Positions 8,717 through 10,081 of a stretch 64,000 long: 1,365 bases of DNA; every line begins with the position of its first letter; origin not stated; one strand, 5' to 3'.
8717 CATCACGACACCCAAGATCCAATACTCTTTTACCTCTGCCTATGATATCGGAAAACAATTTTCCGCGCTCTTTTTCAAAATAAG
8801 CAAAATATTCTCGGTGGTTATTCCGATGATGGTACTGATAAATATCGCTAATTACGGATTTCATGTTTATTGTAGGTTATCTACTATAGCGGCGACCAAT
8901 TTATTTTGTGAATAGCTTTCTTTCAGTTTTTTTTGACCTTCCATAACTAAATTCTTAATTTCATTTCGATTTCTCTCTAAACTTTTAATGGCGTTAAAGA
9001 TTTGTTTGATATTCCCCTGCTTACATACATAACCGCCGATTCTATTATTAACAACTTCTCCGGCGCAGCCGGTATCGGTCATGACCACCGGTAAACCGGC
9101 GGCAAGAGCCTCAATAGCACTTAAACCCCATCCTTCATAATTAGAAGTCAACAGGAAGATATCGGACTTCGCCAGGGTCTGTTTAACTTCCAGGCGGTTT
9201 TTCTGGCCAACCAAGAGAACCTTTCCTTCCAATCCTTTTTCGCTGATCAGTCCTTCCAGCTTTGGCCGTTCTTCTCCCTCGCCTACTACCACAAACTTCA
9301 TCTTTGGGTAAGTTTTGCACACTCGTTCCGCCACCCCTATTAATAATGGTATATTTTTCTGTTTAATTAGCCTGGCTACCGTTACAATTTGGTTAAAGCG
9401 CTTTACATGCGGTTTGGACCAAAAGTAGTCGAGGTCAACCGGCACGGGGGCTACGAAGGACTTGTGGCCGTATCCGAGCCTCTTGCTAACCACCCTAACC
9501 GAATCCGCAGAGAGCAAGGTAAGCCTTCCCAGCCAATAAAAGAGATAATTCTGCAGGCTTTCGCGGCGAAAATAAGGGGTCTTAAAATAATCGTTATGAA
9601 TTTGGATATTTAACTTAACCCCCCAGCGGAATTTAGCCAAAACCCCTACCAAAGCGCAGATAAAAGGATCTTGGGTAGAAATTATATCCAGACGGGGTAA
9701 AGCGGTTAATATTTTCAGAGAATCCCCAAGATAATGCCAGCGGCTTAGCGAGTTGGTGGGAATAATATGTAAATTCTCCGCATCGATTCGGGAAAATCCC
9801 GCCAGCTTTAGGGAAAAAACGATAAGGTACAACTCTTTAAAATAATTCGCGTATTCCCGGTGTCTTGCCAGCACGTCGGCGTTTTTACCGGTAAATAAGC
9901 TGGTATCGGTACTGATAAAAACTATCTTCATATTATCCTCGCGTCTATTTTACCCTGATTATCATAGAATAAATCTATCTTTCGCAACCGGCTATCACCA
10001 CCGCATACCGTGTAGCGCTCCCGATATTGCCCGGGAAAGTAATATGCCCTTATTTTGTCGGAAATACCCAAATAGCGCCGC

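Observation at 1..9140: Lower-GC island carrying an ABC-transporter-dependent polysaccharide locus; composition switches inside a GT4 gene at its conserved motif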

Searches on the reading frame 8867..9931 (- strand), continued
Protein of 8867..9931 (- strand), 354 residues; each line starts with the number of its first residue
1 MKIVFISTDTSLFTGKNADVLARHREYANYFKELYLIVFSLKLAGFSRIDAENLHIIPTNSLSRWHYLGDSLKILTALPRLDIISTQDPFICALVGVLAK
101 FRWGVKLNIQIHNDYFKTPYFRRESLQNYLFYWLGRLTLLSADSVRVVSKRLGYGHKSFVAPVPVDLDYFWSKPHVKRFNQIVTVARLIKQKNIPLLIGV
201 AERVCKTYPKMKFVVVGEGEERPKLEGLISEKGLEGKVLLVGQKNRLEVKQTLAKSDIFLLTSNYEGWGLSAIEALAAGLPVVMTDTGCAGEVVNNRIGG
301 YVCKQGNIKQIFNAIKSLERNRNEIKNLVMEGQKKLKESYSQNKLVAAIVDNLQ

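Call 31: find_related_loci(query=A1, collection=genome_contigs, flank=10000)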
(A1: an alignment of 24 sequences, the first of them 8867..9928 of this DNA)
Query A1 (353 aa) in genome_contigs; peptide patterns used: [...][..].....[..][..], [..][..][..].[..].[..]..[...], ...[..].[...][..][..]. (x = any residue, [..] = any of these).
248 stretches matched a pattern; 196 encode a relative of the query (tblastn E <= 1e-3); the best 80 are kept; 80 distinct loci.
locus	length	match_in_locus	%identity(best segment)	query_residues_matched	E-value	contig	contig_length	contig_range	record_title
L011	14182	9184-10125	51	1-353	4e-109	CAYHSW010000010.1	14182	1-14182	MAG TPA_asm: uncultured Gammaproteobacteria bacterium isolate ERP119705_co14_252 genome assembly, contig: NODE_5061_leng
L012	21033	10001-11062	45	1-353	2e-96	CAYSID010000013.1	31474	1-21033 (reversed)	MAG TPA_asm: uncultured Gammaproteobacteria bacterium isolate binchicken_co107_25 genome assembly, contig: NODE_3586_len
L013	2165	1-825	54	59-339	2e-97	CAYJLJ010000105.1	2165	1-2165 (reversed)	MAG TPA_asm: uncultured Gammaproteobacteria bacterium isolate ERP124720_co1_20 genome assembly, contig: NODE_58668_lengt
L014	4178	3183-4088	39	5-293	7e-60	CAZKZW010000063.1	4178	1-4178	MAG TPA_asm: uncultured Pseudomonadales bacterium isolate SRP192927_co3_66 genome assembly, contig: NODE_65396_length_41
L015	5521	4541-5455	38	5-293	1e-59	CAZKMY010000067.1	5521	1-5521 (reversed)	MAG TPA_asm: uncultured Pseudomonadales bacterium isolate SRP263991_co6_38 genome assembly, contig: NODE_23293_length_55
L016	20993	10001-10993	39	1-322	4e-59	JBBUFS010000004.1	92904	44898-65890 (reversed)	MAG: Patescibacteria group bacterium isolate H43-bin098_1 H43_bin098_1_000000000004, whole genome shotgun sequence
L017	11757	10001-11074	35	1-332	4e-58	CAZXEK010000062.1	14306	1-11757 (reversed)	MAG TPA_asm: uncultured Candidatus Saccharibacteria bacterium isolate binchicken_co203_161 genome assembly, contig: k141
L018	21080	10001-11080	34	1-342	2e-56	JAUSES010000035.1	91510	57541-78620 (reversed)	MAG: bacterium isolate E14_maxbin.225_sub E14_k141_556251, whole genome shotgun sequence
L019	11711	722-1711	37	2-314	2e-55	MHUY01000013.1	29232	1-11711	MAG: Candidatus Yonathbacteria bacterium RIFOXYC2_FULL_47_9 rifoxyc2_full_scaffold_1803, whole genome shotgun sequence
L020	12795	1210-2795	36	1-338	6e-55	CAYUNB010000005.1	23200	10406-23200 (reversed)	MAG TPA_asm: uncultured Candidatus Saccharibacteria bacterium isolate binchicken_co185_274 genome assembly, contig: NODE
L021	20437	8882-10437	36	1-352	3e-54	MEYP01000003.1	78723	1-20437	MAG: Candidatus Azambacteria bacterium RIFCSPHIGHO2_02_FULL_52_12 rifcsphigho2_02_scaffold_1199, whole genome shotgun se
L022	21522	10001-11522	33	2-339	1e-53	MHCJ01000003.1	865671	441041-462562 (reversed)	MAG: Candidatus Chisholmbacteria bacterium RIFCSPHIGHO2_01_FULL_52_32 rifcsphigho2_01_scaffold_32, whole genome shotgun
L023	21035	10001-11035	34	1-333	1e-53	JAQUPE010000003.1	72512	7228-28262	MAG: Candidatus Paceibacterota bacterium isolate STD1_217 NODE_700_length_72512_cov_5.486371_Sandtown_D1, whole genome s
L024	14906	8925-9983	35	1-333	6e-52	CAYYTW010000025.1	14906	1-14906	MAG TPA_asm: uncultured Candidatus Saccharibacteria bacterium isolate binchicken_co75_197 genome assembly, contig: NODE_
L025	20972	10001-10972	36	2-306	4e-51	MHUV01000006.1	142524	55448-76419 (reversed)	MAG: Candidatus Yonathbacteria bacterium RIFCSPLOWO2_01_FULL_43_27 rifcsplowo2_01_scaffold_406, whole genome shotgun seq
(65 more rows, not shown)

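Call 58: find_related_loci(query=A1, collection=metagenome_contigs, flank=8000)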
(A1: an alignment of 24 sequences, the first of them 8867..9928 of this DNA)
Query A1 (353 aa) in metagenome_contigs; peptide patterns used: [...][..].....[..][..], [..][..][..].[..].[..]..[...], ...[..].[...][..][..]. (x = any residue, [..] = any of these).
483 stretches matched a pattern; 395 encode a relative of the query (tblastn E <= 1e-3); the best 80 are kept; 80 distinct loci.
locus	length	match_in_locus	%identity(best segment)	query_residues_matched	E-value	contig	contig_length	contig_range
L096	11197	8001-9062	54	1-353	1e-127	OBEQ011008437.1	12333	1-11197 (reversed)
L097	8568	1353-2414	54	1-353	1e-127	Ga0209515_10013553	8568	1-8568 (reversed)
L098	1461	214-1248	52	1-353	2e-126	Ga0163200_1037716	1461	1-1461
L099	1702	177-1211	50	1-353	5e-118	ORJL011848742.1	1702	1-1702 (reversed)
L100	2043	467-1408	51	1-353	9e-116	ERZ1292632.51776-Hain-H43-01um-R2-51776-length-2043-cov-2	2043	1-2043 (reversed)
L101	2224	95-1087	45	3-327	4e-80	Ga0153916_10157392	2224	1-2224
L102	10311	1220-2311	38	3-347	1e-70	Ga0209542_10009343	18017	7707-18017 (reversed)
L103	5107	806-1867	36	2-339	8e-59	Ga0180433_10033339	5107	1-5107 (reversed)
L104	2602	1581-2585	37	1-322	1e-57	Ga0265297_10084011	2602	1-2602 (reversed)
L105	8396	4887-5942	38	1-342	7e-57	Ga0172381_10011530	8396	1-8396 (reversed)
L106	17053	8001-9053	37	2-327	2e-56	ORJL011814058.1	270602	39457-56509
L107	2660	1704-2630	37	5-306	1e-56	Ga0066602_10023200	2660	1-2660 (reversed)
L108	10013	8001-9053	37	2-327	2e-56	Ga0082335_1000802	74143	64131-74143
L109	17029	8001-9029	35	1-334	6e-56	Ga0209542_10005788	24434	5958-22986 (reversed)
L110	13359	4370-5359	38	2-314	1e-55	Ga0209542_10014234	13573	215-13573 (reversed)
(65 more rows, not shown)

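Call 61: find_encoding_contigs(protein=P0020, flank=10000, max_places=2)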
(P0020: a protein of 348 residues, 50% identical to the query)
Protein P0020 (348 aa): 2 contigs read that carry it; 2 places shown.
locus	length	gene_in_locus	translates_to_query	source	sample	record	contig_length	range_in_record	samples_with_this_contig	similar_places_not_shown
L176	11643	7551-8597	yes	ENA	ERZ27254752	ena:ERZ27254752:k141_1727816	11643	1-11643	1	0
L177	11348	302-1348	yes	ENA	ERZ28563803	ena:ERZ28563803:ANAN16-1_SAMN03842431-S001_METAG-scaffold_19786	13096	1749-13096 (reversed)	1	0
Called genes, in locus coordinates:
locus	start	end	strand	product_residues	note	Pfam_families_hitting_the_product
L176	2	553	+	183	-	?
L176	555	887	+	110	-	PF10066:DUF2304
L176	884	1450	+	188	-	PF13439:Glyco_transf_4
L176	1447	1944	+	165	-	PF00534:Glycos_transf_1, PF13692:Glyco_trans_1_4, PF20706:GT4-conflict (weak)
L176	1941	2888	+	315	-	PF13439:Glyco_transf_4 (weak), PF20706:GT4-conflict (faint), PF13692:Glyco_trans_1_4, PF00534:Glycos_transf_1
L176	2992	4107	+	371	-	PF13231:PMT_2 (weak)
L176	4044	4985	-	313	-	-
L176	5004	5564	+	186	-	PF13439:Glyco_transf_4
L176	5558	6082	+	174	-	PF00534:Glycos_transf_1, PF13692:Glyco_trans_1_4, PF20706:GT4-conflict, PF13524:Glyco_trans_1_2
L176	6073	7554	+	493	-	-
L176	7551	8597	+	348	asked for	PF00534:Glycos_transf_1, PF13692:Glyco_trans_1_4, PF20706:GT4-conflict, PF13524:Glyco_trans_1_2 (weak)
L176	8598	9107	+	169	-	-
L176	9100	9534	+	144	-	PF13692:Glyco_trans_1_4, PF13524:Glyco_trans_1_2 (weak), PF00534:Glycos_transf_1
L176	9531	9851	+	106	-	PF00892:EamA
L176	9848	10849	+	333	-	PF13692:Glyco_trans_1_4, PF13524:Glyco_trans_1_2, PF00534:Glycos_transf_1 (weak)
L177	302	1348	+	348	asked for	PF00534:Glycos_transf_1, PF13692:Glyco_trans_1_4, PF20706:GT4-conflict, PF13524:Glyco_trans_1_2 (weak)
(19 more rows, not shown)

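Call 64: predict_structure(alignment_id=A1)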
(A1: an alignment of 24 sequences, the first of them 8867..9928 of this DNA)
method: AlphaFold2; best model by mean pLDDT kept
length: 353 residues; sequences in the alignment: 24
mean_pLDDT: 93.6   pTM: 0.87
mean pLDDT of the five models: 93.6, 92.1, 91.8, 90.7, 89.8
residues with pLDDT >= 90: 296; 70-90: 55; 50-70: 2; < 50: 0
segments of 3 or more residues with pLDDT < 50: none
pLDDT, mean of each block of 10 residues (from residue 1): 94 78 90 97 94 97 96 96 96 97 96 92 95 96 94 91 88 90 95 97 97 96 97 96 92 97 91 95 94 92 97 95 93 91 86 85
secondary structure, 60 per line:
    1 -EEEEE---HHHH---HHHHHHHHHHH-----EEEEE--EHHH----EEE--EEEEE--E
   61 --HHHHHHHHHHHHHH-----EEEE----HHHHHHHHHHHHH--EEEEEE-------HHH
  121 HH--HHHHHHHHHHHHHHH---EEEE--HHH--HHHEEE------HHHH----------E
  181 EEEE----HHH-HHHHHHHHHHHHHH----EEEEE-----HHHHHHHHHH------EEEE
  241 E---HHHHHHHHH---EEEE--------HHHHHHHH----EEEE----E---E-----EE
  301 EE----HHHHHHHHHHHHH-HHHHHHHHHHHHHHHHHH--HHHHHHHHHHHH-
elements in order: E2-6 H10-13 H17-27 E33-37 E48-50 E53-57 H63-76 E82-85 H90-102 E105-110 H118-122 H125-139 E143-146 E157-159 H166-169 E180-184 H193-206 E211-215 H221-230 E237-241 H245-253 E257-260 H269-276 E281-284 E299-302 H307-319 H321-338 H341-352
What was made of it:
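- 8867..9931 (-): Junction gene: a 354-aa GT4 (GT-B) glycosyltransferase, in frame and full length. AlphaFold2 mean pLDDT 93.6, pTM 0.87 (call 64).
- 8870..9058 (-): Codons 292-354 of the GT4 (C-terminal strand plus three helices), with the composition of block B. Model: strand 299-302 and helices 307-319, 321-338, 341-352, pLDDT 85-97 (call 64).
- On GT4 (GT-B, retaining) glycosyltransferases: The AlphaFold2 model is confident (pLDDT 93.6) and has alternating strand/helix units and three C-terminal helices (call 64).
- The chimera is predicted to fold well, pLDDT 93.6 (call 64).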

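Call 65: search_solved_structures(query=window:8867-9931:-, max_evalue=0.00001, show_alignments=1)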
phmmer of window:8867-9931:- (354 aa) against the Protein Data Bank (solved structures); distinct sequences matched with E-value up to 0.00001: 55.
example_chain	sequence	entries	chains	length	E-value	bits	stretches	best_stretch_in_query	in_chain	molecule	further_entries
7qnt_AAA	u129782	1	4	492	2e-17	66.4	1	179-346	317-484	TarM(Se)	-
7qd7_AAA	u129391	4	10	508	2.2e-17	66.3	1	179-346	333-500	TarM(Se)_G117R | TarM(Se)_G117R-4RboP | TarM(Se)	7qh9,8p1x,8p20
4x7m_A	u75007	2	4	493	1.1e-14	57.4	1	181-342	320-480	TarM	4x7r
4x6l_A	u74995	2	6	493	1.1e-14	57.4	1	181-342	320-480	TarM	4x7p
4wac_A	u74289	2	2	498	1.1e-14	57.4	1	181-342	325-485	Glycosyl transferase, group 1 family protein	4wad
5d00_A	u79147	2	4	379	1.7e-14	56.8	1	182-347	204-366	N-acetyl-alpha-D-glucosaminyl L-malate synthase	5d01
7ec7_A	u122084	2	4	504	3.4e-14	55.8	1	177-346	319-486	Glycosyl transferase, group 1 family protein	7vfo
7ec1_A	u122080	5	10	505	3.4e-14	55.8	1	177-346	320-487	Glycosyl transferase, group 1 family protein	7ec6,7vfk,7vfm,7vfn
7ec3_A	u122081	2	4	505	3.4e-14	55.8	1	177-346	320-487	Glycosyl transferase, group 1 family protein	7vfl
2jjm_A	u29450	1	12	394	9.7e-13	51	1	203-347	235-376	GLYCOSYL TRANSFERASE, GROUP 1 FAMILY PROTEIN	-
3mbo_A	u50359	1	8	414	1.1e-12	50.8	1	203-347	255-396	Glycosyltransferase, group 1 family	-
5e9t_A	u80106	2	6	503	1.6e-10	43.8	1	158-292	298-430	Glycosyltransferase Gtf1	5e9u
4pqg_A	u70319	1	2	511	2.2e-10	43.3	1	156-302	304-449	Glycosyltransferase Gtf1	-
9m88_C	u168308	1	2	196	1.6e-09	40.4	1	191-335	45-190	Glycogen synthase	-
2bfw_A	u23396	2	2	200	1.7e-09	40.3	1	191-335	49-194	GLGA GLYCOGEN SYNTHASE | PGS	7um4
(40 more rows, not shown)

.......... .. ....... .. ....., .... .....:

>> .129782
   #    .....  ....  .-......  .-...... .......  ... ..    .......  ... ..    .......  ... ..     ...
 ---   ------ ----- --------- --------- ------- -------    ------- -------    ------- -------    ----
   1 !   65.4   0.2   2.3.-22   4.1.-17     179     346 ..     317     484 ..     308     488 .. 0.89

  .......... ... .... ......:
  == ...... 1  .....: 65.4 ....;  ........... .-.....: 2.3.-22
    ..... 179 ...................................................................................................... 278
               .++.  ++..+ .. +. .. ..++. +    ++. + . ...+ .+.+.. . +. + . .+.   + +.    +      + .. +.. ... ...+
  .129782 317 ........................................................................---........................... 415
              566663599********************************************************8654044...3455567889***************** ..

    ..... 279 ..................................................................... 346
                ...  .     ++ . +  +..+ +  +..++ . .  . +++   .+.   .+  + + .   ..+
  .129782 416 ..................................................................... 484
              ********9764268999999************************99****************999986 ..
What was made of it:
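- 8867..9931 (-): Closest solved relatives are TarM and BshA (call 65).
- On GT4 (GT-B, retaining) glycosyltransferases: PDB sequence matches are to TarM and BshA (call 65).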

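Call 74: search_protein_families(library=ncbifam, proteins=[window:8867-9931:-], max_evalue=0.00001)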
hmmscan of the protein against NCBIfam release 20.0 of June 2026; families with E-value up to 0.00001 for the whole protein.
window:8867-9931:- (354 aa): 38 families (the best 25 are shown)
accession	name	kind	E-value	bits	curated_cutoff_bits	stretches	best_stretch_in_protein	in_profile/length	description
TIGR03999.1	thiol_BshA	equivalog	1.4e-27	96.6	273.7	1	182-347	202-364/375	N-acetyl-alpha-D-glucosaminyl L-malate synthase BshA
NF041876.1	EPS_EpsE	equivalog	4.3e-25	88.8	400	1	156-344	186-384/389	exopolysaccharide biosynthesis GT4 family glycosyltransferase EpsE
NF047880.1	glyco_SdgA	exception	8.4e-25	87.3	800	1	178-344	314-478/488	serine-aspartate repeat adhesin O-glycosyltransferase SdgA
TIGR03088.1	stp2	hypoth_equivalog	1.8e-24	86.5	409.05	1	181-348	196-365/374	TIGR03088 family PEP-CTERM/XrtA system glycosyltransferase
NF047881.1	glyco_SdgB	exception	2.2e-18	66.2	800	1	177-347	319-487/496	serine-aspartate repeat adhesin O-glycosyltransferase SdgB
NF011726.0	PRK15179.1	equivalog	3.3e-17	62.1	733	1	182-350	520-688/694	Vi polysaccharide biosynthesis protein TviE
NF047684.1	TeichurnBiosyTuaC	equivalog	4e-17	62.2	550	1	181-348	221-381/391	teichuronic acid biosynthesis protein TuaC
NF049988.1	MGlcDAGSynMgs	equivalog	5.3e-17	62.3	400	1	183-344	217-375/398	alpha-monoglucosyldiacylglycerol synthase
NF038255.1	exopoly_VpsD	equivalog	1.1e-16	60.7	300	1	159-324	180-353/381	VpsD family glycosyltransferase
NF007396.0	PRK09922.1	equivalog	1.9e-15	56.6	385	1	180-326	183-331/361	lipopolysaccharide 1,6-galactosyltransferase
TIGR04005.1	wcaL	equivalog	2.6e-15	56.2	537.6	1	158-348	199-398/406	colanic acid biosynthesis glycosyltransferase WcaL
NF038295.1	EPS_HpsP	equivalog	4.1e-15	55.7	550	1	178-350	206-381/388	hormogonium polysaccharide biosynthesis glycosyltransferase HpsP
TIGR02918.1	TIGR02918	equivalog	1.4e-14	53.7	574.6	1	163-305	302-443/500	accessory Sec system glycosyltransferase GtfA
NF053787.1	GlcN_PG_synth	equivalog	2.7e-14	52.8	480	1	82-351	84-354/361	N-acetylglucosaminyl phosphatidylglycerol synthase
NF050063.1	ProtGlycPglJ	equivalog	1.3e-13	50.9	500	1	181-337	196-348/363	N-acetylgalactosamine-N,N'-diacetylbacillosaminyl-diphospho-undecaprenol 4-alpha-N-acetylgalactosaminyltransferase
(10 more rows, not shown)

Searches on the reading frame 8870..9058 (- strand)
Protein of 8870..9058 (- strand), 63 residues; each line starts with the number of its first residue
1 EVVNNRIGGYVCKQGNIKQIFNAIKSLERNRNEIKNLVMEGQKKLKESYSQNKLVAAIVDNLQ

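Call 75: search_protein_representatives(protein=window:8870-9058:-)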
Query: 63 residues. Proteins with E-value up to 0.001 (for the whole library): 4; up to 1e-10: 1; up to 1e-30: 1. The best 4 are listed.
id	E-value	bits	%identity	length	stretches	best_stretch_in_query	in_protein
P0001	1.0e-30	119.6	100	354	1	1-63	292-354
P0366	2.2e-05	40.5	35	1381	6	7-32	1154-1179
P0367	2.1e-04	37.4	41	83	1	2-62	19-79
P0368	8.4e-04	35.5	40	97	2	25-58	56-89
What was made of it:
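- The tail alone finds nothing above 41% among 1.84 billion representatives (call 75).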
